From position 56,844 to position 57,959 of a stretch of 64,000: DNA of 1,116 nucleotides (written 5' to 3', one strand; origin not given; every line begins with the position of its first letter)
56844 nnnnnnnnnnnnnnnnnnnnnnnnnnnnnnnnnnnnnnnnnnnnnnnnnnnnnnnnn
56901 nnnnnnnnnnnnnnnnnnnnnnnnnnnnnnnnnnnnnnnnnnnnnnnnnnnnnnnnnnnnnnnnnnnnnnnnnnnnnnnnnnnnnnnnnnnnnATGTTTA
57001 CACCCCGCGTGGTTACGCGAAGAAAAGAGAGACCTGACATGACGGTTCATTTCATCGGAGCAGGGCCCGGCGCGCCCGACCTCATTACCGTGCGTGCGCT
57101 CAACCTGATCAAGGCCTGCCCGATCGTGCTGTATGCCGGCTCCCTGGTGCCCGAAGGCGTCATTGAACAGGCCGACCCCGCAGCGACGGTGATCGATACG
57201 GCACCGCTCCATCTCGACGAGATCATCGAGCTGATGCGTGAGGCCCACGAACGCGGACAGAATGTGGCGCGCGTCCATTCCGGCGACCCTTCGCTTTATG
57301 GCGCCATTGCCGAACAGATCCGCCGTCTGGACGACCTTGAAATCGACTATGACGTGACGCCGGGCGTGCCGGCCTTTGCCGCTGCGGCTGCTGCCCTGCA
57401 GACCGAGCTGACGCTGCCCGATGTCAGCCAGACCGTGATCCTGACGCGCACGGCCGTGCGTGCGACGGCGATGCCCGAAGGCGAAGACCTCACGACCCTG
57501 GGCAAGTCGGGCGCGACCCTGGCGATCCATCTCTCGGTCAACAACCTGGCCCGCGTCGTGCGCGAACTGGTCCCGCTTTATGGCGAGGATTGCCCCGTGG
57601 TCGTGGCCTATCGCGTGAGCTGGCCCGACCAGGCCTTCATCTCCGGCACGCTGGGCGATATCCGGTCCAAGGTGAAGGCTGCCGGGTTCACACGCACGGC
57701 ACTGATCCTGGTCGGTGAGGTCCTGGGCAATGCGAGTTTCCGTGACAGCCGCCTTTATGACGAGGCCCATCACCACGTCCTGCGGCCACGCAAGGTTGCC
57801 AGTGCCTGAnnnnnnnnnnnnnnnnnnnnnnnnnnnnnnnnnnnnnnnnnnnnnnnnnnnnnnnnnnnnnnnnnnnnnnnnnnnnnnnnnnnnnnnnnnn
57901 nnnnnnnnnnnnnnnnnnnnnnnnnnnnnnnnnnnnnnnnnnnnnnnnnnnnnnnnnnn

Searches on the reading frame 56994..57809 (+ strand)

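Call 43: search_protein_families(library=pfam, proteins=[window:56994-57809:+], max_evalue=0.00001)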
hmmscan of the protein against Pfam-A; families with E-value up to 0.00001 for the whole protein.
window:56994-57809:+ (271 aa): 1 family
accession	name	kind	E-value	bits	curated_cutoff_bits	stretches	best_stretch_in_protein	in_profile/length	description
PF00590.25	TP_methylase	-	7e-48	163.8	27.8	1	17-223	1-211/212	Tetrapyrrole (Corrin/Porphyrin) Methylases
